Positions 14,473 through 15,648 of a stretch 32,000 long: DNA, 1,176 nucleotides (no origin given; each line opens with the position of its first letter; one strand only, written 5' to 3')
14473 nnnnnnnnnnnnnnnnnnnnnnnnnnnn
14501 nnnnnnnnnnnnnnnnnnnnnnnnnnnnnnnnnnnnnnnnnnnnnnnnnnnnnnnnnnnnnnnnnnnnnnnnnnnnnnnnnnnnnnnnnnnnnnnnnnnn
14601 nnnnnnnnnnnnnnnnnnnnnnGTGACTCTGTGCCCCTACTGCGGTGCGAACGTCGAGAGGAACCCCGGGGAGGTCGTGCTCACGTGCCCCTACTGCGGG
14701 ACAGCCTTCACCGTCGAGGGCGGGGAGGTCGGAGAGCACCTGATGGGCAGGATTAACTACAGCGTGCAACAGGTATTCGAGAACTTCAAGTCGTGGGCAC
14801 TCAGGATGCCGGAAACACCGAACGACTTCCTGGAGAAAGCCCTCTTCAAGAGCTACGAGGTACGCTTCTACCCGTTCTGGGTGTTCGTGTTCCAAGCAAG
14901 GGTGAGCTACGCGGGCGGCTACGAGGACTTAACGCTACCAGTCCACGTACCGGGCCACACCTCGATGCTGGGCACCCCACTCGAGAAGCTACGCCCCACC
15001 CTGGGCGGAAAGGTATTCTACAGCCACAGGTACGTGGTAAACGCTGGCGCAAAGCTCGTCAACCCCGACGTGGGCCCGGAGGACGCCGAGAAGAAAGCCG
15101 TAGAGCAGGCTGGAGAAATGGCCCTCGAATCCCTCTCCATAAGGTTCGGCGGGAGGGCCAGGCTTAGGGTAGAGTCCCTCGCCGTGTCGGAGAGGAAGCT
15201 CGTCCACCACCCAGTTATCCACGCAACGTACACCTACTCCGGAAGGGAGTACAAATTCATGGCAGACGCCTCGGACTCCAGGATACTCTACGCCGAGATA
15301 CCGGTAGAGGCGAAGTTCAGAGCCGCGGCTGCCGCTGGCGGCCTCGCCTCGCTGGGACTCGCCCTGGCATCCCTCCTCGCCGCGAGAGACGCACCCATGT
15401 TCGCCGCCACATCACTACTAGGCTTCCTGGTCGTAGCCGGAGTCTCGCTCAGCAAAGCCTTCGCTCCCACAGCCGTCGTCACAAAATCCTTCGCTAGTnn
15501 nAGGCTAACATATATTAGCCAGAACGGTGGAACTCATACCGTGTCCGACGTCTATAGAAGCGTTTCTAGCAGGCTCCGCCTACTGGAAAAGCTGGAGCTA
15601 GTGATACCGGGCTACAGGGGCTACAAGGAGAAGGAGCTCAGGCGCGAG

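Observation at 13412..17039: Four-gene module: two zinc-ribbon/TM paralogs, a helical protein and an SPFH protein with a double zinc ribbon; an archaeal counterpart of the bacterial PspA-YdjGHI membrane-stress cluster without an obvious PspA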

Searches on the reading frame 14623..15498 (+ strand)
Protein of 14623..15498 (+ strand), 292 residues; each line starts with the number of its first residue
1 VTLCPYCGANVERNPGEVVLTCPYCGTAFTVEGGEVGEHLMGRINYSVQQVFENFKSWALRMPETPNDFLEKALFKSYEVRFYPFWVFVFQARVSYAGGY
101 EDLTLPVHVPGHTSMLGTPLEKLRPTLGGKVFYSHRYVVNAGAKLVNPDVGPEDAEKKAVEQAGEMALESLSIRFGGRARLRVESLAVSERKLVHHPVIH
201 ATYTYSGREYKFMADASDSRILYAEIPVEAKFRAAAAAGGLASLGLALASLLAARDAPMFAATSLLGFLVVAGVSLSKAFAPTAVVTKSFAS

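Call 3: search_protein_families(library=pfam, proteins=[window:14623-15498:+], max_evalue=1)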
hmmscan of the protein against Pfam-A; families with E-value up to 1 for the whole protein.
window:14623-15498:+ (292 aa): 24 families
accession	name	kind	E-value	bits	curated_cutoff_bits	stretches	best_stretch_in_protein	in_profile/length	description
PF03119.21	DNA_ligase_ZBD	-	9.6e-05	22.6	25.8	1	4-23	2-21/27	NAD-dependent DNA ligase C4 zinc finger domain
PF09297.16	Zn_ribbon_NUD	-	0.001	19.1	24.8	1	4-28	6-30/32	NADH pyrophosphatase zinc ribbon domain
PF13248.11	Zn_ribbon_3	-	0.007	16.2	27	1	2-27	3-24/26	zinc-ribbon domain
PF05605.18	zf-Di19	-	0.0073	17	27.5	0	20-32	3-15/54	Drought induced 19 protein (Di19), zinc-binding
PF24441.1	DUF7560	-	0.0086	16.2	27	1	17-33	3-19/44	Family of unknown function (DUF7560)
PF08271.17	Zn_Ribbon_TF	-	0.014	15.4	29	1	4-27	3-27/43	TFIIB zinc-binding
PF13240.11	Zn_Ribbon_1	-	0.032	14.5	25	0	21-28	15-22/23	zinc-ribbon domain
PF03966.22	Trm112p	-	0.066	13.6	22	1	4-34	10-40/40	Trm112p-like protein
PF10276.14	zf-CHCC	-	0.067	13.7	27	0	21-29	29-37/37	Zinc-finger domain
PF14255.11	Cys_rich_CPXG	-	0.069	13.5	25.2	0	21-31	2-12/52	Cysteine-rich CPXCG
PF21344.3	Zn_ribbon_LysW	-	0.069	13.2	27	1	4-28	3-30/46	Alpha-aminoadipate carrier protein LysW-like, globular domain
PF24166.1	DUF7410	-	0.082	13.3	27.5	1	22-32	1-11/22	Domain of unknown function (DUF7410)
PF22109.2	Zn_ribbon_tTFIIB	-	0.088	13.1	28.6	0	4-9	12-17/40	Transcription factor IIB, zinc ribbon, Trypanosome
PF02591.20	Zn_ribbon_9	-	0.091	13.3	29.1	0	17-26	21-30/33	C4-type zinc ribbon domain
PF24460.1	DUF7575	-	0.13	12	28.5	0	21-27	5-11/28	Domain of unknown function (DUF7575)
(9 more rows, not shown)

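Call 4: search_protein_families(library=ncbifam, proteins=[window:14623-15498:+], max_evalue=1)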
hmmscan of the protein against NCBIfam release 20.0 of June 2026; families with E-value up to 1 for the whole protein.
window:14623-15498:+ (292 aa): 6 families
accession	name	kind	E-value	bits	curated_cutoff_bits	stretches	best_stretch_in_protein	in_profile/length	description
NF041197.2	CxxC_Se_CxxC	equivalog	0.029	14.5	40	1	4-32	1-31/53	dual CXXC motif small (seleno)protein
NF041070.1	carrier_LysW_Arch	domain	0.034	14.2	75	1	3-32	4-36/57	alpha-aminoadipate/glutamate carrier protein LysW/ArgW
TIGR02098.1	MJ0042_CXXC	domain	0.092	12.5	20.9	1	19-33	2-16/38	MJ0042-type zinc finger domain-containing protein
NF047750.1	SAMPActivE1UbaA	equivalog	0.094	12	450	1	145-252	97-205/270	SAMP-activating enzyme E1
NF038384.1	zinc_YnfU_fam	subfamily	0.098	12.2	36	1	4-31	19-50/52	YnfU family zinc-binding protein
TIGR03655.1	anti_R_Lar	subfamily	0.6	10.5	39.6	0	4-32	4-41/55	Lar family restriction alleviation protein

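Call 7: search_protein_families(library=padloc, proteins=[window:14623-15498:+], max_evalue=0.1)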
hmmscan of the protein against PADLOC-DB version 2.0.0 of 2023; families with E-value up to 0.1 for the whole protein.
window:14623-15498:+ (292 aa): 1 family
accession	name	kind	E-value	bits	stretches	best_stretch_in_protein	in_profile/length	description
PDLC04447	PDC-M14A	-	0.037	12.4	0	16-38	16-38/152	-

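Call 8: search_protein_families(library=phrogs, proteins=[window:14623-15498:+], max_evalue=0.1)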
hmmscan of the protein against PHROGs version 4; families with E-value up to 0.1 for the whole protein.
window:14623-15498:+ (292 aa): 5 families
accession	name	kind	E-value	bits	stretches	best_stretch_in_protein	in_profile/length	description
phrog_9188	-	unknown function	0.003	18.7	1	4-32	41-67/70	-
phrog_15404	-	unknown function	0.0066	17.8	0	18-60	26-64/89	-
phrog_4875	-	unknown function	0.0092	17.1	1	4-38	15-46/77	-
phrog_23689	-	unknown function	0.0096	16.9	1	246-281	18-53/60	-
phrog_6504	-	unknown function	0.084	14.1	0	21-37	9-25/61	-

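Call 39: find_homologous_proteins(query=window:14623-15498:+, max_evalue=0.001)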
Query window:14623-15498:+ (292 aa): 25 proteins with E <= 0.001 among 8000 candidates.
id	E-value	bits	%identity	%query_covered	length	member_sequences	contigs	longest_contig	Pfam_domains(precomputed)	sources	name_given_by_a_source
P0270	1.2e-190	650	100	100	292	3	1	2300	-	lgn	-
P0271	1.8e-118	413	62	100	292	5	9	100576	-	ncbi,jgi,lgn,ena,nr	ncbi:MAG: zinc ribbon domain-containing protein [Thermofilum sp.]|jgi:hypothetical protein|nr:zinc r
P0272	1.1e-115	404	60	100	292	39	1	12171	-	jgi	jgi:hypothetical protein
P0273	2.0e-94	334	52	100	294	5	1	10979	-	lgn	-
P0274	3.3e-94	334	54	95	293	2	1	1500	-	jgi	-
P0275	1.6e-93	331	52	99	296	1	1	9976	-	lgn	-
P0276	5.3e-91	323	59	78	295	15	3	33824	-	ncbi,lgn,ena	-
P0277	2.7e-89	318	51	100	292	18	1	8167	-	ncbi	ncbi:MAG: hypothetical protein QW512_01375 [Thermofilaceae archaeon]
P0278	4.0e-89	317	51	98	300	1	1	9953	-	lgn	-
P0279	4.1e-88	314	57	78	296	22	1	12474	-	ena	-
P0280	1.6e-86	308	52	100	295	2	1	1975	-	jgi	-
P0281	5.7e-84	300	51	100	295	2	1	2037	-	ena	-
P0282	6.3e-84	300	51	100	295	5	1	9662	-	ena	-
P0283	6.7e-84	300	56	78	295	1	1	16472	-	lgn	-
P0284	6.0e-73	264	47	80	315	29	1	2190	-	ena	-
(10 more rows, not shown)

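Call 51: predict_structure(alignment_id=A3)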
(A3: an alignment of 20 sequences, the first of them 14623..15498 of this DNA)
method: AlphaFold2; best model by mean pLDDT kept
length: 292 residues; sequences in the alignment: 20
mean_pLDDT: 90.6   pTM: 0.81
mean pLDDT of the five models: 90.6, 90.5, 90.4, 89.8, 89.3
residues with pLDDT >= 90: 207; 70-90: 81; 50-70: 3; < 50: 1
segments of 3 or more residues with pLDDT < 50: none
pLDDT, mean of each block of 10 residues (from residue 1): 86 80 86 85 93 95 92 96 95 92 93 93 83 89 92 92 91 79 92 95 96 93 94 94 96 93 96 94 83 45
secondary structure, 60 per line:
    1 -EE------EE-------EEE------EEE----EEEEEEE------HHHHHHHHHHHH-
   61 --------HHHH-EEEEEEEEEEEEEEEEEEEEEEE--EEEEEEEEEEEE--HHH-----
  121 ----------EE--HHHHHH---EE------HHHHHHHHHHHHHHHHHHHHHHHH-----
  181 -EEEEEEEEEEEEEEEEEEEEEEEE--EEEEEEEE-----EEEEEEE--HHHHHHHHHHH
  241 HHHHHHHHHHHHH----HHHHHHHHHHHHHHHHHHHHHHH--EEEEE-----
elements in order: E19-21 E28-30 E35-41 H48-59 H69-72 E74-96 E99-110 H135-140 H152-175 E182-205 E208-215 E221-227 H230-253 H258-280 E283-287

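Call 62: fold_search(model_id=the predicted structure, library=pdb)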
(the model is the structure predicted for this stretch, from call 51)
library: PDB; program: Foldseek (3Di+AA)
matches with E <= 10: 214; with E <= 0.001: 0
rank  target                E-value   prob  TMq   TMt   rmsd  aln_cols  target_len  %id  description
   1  6lt6_A                4.5e-02  0.12  0.09  0.09  14.1       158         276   14  Crystal structure of rhesus macaque MHC class I molecule Mamu-B*05104 complexed with lysophosphatidylcholine (released 2020-04-22)
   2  9hy4_C                5.7e-02  0.10  0.09  0.10  13.7       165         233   12  Solubly expressed miniaturized SMART H2-Db (released 2025-12-31)
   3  5gjx_A                1.3e-01  0.07  0.09  0.10  13.6       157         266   10  Crystal structure of DUCK MHC I for 2.06 angstrom (released 2017-05-10)
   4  2fwo_A                2.6e-01  0.06  0.09  0.09  13.4       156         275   15  MHC Class I H-2Kd heavy chain in complex with beta-2microglobulin and peptide derived from influenza nucleoprotein (released 2006-02-21)
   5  1vl4_A                2.8e-01  0.02  0.08  0.06  21.6       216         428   12  CRYSTAL STRUCTURE OF A PUTATIVE MODULATOR OF A DNA GYRASE (TM0727) FROM THERMOTOGA MARITIMA MSB8 AT 1.95 A RESOLUTION (released 2004-09-21)
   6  7ofh_A                2.9e-01  0.03  0.09  0.11  21.5       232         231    8  CryoEM structure of the outer membrane secretin pore pIV from the f1 filamentous bacteriophage. (released 2021-11-03)
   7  7mxf_A                3.7e-01  0.09  0.12  0.13  12.6       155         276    9  CD1c with antigen analogue 2 (released 2021-11-17)
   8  5ndg_N0               4.4e-01  0.09  0.11  0.17  16.4       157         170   10  Crystal structure of geneticin (G418) bound to the yeast 80S ribosome (released 2017-12-13)
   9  5e6i_R                4.4e-01  0.04  0.08  0.10  13.8       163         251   12  Crystal structure of TCR PF8 in complex with flu MP(58-66) epitope presented by HLA-A2 (released 2016-10-19)
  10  9egv_B                5.6e-01  0.96  0.12  0.39   1.7        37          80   24  HOIL-1 RING2 domain bound to ubiquitin (released 2024-12-11)
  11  3qtd_B                7.1e-01  0.01  0.09  0.07  19.3       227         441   10  Crystal structure of putative modulator of gyrase (PmbA) from Pseudomonas aeruginosa PAO1 (released 2011-03-30)
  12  8c3a_0                8.0e-01  0.10  0.13  0.20  16.7       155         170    8  Crystal structure of ailanthone bound to the Candida albicans 80S ribosome (released 2024-01-10)
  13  8sos_A                8.0e-01  0.04  0.12  0.12  12.7       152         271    4  Human CD1d presenting sphingomyelin C24:1 in complex with VHH nanobody 1D17 (released 2023-12-13)
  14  3to4_A                9.0e-01  0.06  0.12  0.12  12.8       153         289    9  Structure of mouse Valpha14Vbeta2-mouseCD1d-alpha-Galactosylceramide (released 2011-12-14)
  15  3vu1_B                9.5e-01  0.04  0.13  0.09  11.4       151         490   10  Crystal structure of the C-terminal globular domain of oligosaccharyltransferase (PhAglB-L, O74088_PYRHO) from Pyrococ (released 2013-01-23)
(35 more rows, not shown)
